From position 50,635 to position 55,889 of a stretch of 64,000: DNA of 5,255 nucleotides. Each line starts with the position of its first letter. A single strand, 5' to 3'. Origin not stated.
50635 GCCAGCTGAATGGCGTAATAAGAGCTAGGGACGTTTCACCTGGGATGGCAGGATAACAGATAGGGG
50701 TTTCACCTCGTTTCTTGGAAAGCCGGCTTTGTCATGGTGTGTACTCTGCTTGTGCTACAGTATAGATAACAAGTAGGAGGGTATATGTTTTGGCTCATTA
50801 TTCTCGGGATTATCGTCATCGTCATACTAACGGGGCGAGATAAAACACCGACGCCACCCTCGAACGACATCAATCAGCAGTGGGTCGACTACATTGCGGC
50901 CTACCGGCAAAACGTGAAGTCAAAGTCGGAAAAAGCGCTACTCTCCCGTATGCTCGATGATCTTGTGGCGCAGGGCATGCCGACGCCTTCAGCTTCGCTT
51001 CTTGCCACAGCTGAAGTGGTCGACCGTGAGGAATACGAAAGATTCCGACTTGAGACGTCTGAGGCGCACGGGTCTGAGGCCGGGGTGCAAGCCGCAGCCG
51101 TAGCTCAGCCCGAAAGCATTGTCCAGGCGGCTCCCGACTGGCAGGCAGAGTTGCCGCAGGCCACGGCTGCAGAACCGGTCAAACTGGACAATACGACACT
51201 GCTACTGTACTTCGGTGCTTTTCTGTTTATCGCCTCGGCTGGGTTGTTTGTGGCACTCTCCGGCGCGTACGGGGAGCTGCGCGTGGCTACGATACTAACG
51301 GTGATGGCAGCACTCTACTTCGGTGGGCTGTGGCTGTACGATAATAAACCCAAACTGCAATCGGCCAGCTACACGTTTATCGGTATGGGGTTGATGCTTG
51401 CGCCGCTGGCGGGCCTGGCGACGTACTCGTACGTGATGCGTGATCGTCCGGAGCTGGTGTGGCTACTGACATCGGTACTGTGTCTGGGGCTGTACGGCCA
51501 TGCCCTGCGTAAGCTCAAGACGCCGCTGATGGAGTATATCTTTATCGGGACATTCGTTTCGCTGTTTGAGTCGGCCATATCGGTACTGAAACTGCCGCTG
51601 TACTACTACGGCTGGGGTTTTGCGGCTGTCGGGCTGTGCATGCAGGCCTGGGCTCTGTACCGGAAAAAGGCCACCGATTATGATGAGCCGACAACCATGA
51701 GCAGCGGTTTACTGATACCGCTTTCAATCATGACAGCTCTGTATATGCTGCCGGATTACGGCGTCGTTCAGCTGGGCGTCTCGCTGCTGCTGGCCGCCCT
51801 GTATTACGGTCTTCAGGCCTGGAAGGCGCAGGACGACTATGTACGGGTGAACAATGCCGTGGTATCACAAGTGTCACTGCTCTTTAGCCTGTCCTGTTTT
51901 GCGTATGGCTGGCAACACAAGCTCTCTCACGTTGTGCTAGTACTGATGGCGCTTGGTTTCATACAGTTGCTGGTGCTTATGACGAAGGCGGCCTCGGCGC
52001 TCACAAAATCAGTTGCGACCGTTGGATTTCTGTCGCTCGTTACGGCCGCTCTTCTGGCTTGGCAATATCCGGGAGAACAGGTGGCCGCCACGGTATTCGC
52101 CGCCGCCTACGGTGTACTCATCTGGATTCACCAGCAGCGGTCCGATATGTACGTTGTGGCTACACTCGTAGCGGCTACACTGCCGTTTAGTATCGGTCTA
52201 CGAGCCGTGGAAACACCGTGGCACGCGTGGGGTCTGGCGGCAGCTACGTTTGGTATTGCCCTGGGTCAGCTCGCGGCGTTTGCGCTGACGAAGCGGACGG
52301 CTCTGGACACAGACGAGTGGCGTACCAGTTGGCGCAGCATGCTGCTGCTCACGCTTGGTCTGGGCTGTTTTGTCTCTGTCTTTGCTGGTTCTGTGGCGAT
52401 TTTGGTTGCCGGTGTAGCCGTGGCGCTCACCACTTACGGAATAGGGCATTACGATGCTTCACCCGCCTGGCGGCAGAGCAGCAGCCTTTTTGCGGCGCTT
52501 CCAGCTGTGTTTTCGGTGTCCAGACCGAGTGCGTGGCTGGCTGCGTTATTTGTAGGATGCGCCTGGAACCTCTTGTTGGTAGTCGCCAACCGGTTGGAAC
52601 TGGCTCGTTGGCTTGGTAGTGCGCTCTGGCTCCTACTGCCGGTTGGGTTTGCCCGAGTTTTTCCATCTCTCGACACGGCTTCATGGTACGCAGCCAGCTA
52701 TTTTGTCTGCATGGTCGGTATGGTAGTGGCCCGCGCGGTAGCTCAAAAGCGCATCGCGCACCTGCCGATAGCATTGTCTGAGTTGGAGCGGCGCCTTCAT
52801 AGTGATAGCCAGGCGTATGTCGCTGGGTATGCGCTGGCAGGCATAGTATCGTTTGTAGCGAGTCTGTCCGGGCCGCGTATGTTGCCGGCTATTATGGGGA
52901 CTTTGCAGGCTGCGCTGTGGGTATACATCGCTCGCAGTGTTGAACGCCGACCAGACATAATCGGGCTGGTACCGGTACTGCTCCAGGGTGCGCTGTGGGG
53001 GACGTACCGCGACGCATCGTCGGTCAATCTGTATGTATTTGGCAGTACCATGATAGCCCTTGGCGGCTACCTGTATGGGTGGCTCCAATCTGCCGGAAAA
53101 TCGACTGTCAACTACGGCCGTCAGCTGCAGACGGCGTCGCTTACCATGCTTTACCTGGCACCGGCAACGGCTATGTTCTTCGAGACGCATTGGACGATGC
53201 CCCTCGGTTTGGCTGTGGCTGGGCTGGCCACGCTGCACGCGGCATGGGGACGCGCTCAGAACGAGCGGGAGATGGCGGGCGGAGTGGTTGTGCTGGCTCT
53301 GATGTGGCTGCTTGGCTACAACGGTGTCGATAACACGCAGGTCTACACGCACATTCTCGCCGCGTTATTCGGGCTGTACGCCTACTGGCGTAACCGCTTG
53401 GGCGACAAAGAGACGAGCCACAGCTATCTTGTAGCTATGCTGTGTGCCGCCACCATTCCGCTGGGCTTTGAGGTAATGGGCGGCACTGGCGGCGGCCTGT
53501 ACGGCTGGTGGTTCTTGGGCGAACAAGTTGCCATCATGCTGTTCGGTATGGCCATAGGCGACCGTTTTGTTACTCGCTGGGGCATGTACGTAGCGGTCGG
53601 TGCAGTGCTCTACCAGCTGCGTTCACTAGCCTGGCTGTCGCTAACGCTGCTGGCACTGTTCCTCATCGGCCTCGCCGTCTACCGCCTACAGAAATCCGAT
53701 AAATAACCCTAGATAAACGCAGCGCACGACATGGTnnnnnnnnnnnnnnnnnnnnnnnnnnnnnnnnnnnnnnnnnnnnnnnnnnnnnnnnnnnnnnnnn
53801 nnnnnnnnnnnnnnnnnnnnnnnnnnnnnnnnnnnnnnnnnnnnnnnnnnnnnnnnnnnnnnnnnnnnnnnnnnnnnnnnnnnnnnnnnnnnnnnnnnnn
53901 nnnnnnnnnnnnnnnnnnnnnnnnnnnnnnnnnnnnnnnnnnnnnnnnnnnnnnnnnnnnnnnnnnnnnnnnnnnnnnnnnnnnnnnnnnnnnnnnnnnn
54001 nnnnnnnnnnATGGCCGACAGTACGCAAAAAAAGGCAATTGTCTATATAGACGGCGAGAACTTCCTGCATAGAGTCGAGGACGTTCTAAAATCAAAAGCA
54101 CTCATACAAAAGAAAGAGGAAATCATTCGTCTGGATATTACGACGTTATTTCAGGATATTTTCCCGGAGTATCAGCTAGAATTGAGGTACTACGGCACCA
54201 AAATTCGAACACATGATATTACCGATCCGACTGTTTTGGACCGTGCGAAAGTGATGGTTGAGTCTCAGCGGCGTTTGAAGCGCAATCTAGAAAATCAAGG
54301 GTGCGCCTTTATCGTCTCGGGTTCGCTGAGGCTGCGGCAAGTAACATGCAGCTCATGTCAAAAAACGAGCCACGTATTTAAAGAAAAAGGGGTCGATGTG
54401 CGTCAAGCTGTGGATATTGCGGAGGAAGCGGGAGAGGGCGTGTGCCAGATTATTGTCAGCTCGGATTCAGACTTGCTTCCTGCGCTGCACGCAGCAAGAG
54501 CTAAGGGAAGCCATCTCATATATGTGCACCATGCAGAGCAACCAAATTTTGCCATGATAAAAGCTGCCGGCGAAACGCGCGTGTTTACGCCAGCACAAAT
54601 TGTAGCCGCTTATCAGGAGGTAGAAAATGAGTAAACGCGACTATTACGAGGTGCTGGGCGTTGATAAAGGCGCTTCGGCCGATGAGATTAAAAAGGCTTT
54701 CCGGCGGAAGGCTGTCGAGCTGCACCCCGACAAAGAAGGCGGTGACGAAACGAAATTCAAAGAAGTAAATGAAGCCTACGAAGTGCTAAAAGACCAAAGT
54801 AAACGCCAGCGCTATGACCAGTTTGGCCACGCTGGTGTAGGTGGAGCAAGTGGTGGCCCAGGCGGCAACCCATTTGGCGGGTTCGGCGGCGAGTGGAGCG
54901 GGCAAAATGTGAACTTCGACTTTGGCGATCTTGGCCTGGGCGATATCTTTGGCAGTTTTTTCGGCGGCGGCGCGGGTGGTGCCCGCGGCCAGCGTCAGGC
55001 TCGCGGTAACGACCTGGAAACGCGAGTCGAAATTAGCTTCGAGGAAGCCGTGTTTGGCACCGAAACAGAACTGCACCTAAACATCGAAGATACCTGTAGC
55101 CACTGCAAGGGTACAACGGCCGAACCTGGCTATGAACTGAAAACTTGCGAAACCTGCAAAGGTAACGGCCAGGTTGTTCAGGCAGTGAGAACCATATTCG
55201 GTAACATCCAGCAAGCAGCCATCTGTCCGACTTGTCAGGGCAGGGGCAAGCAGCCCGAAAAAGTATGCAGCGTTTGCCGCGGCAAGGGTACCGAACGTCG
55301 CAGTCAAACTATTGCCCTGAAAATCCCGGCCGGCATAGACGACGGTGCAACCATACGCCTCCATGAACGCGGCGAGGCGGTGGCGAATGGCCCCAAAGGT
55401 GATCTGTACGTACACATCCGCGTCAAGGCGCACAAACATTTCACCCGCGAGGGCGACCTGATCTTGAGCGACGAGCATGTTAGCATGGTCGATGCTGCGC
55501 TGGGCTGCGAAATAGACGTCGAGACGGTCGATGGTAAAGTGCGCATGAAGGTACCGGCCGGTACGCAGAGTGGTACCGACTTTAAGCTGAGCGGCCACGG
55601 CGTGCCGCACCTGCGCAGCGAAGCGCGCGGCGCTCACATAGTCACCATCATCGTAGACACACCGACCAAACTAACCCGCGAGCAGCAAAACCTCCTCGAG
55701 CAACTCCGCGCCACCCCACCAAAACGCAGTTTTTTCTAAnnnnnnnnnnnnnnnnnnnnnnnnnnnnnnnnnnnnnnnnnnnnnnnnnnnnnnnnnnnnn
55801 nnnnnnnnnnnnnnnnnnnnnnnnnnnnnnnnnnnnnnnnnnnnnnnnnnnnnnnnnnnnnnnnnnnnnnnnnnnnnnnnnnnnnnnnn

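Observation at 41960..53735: About 12 kb accessory island splits the dnaK-dnaJ pair and carries conflict-system-like genes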

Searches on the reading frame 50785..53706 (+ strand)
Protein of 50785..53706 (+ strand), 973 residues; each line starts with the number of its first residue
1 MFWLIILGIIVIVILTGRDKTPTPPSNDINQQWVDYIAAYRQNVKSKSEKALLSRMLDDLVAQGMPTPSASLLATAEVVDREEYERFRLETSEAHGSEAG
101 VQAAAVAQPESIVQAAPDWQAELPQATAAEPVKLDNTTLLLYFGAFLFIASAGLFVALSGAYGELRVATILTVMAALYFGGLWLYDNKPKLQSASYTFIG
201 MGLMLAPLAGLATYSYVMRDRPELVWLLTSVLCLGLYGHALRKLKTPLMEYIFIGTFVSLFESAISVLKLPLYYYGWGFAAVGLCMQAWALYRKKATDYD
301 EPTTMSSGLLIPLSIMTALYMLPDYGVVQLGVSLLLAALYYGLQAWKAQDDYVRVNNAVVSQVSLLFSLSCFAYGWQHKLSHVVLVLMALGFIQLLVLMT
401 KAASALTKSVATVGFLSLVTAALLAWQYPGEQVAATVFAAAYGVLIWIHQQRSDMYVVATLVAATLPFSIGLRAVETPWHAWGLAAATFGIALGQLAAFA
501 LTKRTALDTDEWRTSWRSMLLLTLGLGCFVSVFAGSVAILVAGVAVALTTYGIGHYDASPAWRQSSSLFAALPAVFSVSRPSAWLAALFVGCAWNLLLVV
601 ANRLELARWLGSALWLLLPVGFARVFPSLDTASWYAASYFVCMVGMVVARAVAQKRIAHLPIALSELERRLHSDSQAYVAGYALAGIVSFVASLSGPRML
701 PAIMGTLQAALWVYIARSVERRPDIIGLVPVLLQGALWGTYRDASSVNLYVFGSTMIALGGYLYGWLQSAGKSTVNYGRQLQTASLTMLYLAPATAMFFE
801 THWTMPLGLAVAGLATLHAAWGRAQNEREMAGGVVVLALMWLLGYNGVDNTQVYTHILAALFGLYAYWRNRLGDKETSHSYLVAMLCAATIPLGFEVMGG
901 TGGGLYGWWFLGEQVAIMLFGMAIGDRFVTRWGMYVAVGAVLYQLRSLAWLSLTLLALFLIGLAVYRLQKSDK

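Call 3: search_protein_families(library=pfam, proteins=[window:50785-53706:+], max_evalue=0.01)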
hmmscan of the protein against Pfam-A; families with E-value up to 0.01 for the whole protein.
window:50785-53706:+ (973 aa): 0 families

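Call 11: search_protein_families(library=padloc, proteins=[window:50785-53706:+], max_evalue=0.01)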
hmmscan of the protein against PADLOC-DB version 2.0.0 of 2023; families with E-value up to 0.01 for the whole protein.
window:50785-53706:+ (973 aa): 0 families

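Call 12: search_protein_families(library=ncbifam, proteins=[window:50785-53706:+], max_evalue=0.01)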
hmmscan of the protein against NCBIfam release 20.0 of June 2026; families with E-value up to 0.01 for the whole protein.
window:50785-53706:+ (973 aa): 0 families

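Call 13: search_protein_families(library=phrogs, proteins=[window:50785-53706:+], max_evalue=0.01)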
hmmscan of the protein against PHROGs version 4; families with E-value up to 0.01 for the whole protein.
window:50785-53706:+ (973 aa): 0 families

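Call 65: find_homologous_proteins(query=window:50785-53706:+, max_evalue=0.00001)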
Query window:50785-53706:+ (973 aa): 68 proteins with E <= 0.00001 among 8000 candidates.
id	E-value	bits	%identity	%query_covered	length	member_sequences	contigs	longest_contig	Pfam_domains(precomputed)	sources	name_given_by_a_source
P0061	0.0e+0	2098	98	100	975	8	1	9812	-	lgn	-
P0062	0.0e+0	1468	70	100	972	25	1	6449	-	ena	-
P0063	0.0e+0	1208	60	100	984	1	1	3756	-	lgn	-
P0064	0.0e+0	1129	57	100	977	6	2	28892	-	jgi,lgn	jgi:hypothetical protein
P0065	0.0e+0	1110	56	100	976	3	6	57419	-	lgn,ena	-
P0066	0.0e+0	1087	55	100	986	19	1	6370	-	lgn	-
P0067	0.0e+0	1079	55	100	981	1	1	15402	-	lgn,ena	-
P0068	0.0e+0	1030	52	100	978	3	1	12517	-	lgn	-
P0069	0.0e+0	1020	52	100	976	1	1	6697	-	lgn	-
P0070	2.0e-243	829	47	98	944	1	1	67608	-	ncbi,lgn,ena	-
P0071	4.1e-239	814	45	100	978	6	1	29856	-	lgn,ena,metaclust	metaclust:\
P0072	8.3e-238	810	44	100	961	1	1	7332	-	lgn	-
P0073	1.2e-234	800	46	99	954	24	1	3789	PF09925.15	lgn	-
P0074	7.7e-232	790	43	100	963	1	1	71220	-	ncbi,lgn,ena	-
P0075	4.5e-228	778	43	98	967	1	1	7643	PF09925.15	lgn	-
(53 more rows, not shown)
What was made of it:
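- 50785..53706 (+): i10, a 973-aa polytopic membrane protein. It is an ancestral resident next to dnaJ. 68 homolog clusters at 30-98% identity, mostly ~945-1000 aa (call 65).
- i10 is a conserved resident (call 65).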

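Call 66: find_encoding_contigs(protein=P0061, flank=10000, max_places=6)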
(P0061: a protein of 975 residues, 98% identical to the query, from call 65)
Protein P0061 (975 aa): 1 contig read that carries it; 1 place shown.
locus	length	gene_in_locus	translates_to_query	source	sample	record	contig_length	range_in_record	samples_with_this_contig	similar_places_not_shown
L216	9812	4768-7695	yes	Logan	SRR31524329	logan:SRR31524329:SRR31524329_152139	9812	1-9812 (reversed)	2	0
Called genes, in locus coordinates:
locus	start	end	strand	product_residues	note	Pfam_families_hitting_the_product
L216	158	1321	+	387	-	PF13784:Fic_N, PF02661:Fic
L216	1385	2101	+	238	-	-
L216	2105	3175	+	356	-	-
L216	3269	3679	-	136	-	-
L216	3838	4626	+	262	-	-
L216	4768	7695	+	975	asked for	-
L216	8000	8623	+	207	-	PF01936:NYN (weak)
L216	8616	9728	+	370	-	PF00226:DnaJ, PF01556:DnaJ_C, PF00684:DnaJ_CXXCXGXG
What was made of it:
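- The AAA+ gene is absent in L216 while Fic is present (call 66).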

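Call 71: find_encoding_contigs(protein=P0064, flank=10000, max_places=3)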
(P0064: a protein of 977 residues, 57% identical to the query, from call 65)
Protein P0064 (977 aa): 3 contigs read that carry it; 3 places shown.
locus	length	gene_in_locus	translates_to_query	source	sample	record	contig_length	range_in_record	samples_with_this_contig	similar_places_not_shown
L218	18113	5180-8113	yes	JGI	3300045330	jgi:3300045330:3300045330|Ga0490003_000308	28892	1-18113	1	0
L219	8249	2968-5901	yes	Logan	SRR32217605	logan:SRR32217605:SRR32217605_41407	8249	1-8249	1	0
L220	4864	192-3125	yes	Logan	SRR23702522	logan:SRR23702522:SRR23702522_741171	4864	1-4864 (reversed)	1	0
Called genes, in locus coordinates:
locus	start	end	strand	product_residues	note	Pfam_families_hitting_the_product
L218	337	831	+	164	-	PF19076:CshA_repeat (weak)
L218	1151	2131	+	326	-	PF15902:Sortilin-Vps10 (faint)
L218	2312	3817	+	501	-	PF10502:Peptidase_S26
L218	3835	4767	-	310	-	PF01471:PG_binding_1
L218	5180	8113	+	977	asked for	-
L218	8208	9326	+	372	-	PF00226:DnaJ, PF01556:DnaJ_C, PF00684:DnaJ_CXXCXGXG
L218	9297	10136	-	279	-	PF00990:GGDEF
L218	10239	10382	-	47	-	-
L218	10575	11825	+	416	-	-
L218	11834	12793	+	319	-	PF02655:ATP-grasp_3 (faint), PF02955:GSH-S_ATP (faint), PF08443:RimK (faint)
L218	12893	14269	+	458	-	PF02655:ATP-grasp_3, PF02222:ATP-grasp (faint)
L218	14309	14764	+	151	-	PF02643:DUF192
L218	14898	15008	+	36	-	-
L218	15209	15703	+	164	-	-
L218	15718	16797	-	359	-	PF00266:Aminotran_5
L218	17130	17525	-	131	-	PF14760:Rnk_N (weak), PF01272:GreA_GreB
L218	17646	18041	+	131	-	PF00520:Ion_trans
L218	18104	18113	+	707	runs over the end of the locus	PF16656:Pur_ac_phosph_N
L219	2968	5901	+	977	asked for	-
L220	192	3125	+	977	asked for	-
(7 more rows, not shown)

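Call 72: find_encoding_contigs(protein=P0067, flank=10000, max_places=3)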
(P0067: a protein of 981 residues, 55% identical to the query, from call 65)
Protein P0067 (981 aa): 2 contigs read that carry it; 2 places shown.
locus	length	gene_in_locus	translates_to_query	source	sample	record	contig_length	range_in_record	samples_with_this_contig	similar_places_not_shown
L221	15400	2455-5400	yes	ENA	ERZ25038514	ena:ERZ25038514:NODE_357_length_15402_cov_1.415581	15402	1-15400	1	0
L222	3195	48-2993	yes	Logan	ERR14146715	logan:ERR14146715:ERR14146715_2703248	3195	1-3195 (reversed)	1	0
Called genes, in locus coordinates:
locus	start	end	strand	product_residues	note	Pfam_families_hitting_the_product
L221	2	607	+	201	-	?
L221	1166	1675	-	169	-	-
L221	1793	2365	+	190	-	-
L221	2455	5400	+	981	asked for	-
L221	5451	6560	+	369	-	PF00226:DnaJ, PF01556:DnaJ_C, PF00684:DnaJ_CXXCXGXG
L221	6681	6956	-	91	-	-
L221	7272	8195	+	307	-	-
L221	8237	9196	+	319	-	PF14398:ATPgrasp_YheCD (faint), PF02955:GSH-S_ATP (faint), PF08443:RimK (faint)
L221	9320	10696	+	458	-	PF02655:ATP-grasp_3, PF02222:ATP-grasp (weak)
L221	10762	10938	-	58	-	PF05532:CsbD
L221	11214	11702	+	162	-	-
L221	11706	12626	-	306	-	PF00389:2-Hacid_dh, PF02826:2-Hacid_dh_C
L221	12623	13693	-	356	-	PF00266:Aminotran_5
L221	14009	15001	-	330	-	PF13408:Zn_ribbon_recom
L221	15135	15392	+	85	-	PF01527:HTH_Tnp_1 (weak), PF13384:HTH_23 (faint), PF13518:HTH_28 (weak)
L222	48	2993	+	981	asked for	-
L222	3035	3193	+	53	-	?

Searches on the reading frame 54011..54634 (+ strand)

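Call 4: search_protein_families(library=pfam, proteins=[window:54011-54634:+], max_evalue=0.01)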
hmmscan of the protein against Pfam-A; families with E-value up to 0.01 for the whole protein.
window:54011-54634:+ (207 aa): 1 family
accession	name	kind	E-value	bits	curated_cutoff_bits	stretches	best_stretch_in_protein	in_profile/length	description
PF01936.24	NYN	-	6.2e-08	33.7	24.2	1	9-185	2-137/145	NYN domain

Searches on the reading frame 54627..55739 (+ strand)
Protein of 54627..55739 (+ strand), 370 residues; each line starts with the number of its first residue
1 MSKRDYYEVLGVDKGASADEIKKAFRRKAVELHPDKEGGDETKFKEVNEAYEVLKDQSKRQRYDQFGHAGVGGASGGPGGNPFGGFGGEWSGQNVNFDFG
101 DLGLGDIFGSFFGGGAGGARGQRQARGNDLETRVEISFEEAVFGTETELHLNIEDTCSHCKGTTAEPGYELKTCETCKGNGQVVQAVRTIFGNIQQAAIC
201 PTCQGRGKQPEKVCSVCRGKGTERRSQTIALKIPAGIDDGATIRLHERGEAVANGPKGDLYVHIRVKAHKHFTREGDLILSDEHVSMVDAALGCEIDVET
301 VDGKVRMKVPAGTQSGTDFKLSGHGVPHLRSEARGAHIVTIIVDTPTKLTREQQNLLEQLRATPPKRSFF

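Call 4: search_protein_families(library=pfam, proteins=[window:54627-55739:+], max_evalue=0.01)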
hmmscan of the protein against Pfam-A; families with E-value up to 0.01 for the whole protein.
window:54627-55739:+ (370 aa): 3 families
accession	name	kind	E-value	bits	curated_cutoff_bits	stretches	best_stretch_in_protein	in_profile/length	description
PF01556.23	DnaJ_C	-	4.4e-44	150.6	26.6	1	130-346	1-152/152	DnaJ C terminal domain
PF00226.36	DnaJ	-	2.8e-24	85.4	27.8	1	5-64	1-63/63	DnaJ domain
PF00684.25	DnaJ_CXXCXGXG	-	1.8e-14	54.1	32.7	1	157-221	1-65/65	DnaJ central domain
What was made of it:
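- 54011..55739 (+): NYN-domain gene (54011-54634), overlapping and co-oriented with dnaJ (54627-55739). This is the right conserved flank. Pfam hits (call 4).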

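Call 108: find_encoding_contigs(protein=window:54627-55739:+, flank=10000, max_places=10)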
Protein window:54627-55739:+ (370 aa): 1 contig read that carries it; 1 place shown.
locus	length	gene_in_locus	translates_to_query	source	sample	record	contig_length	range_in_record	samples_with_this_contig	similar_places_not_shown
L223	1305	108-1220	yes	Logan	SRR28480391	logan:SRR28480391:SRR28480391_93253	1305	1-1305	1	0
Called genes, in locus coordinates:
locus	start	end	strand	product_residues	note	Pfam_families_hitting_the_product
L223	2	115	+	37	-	?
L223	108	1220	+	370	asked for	PF00226:DnaJ, PF01556:DnaJ_C, PF00684:DnaJ_CXXCXGXG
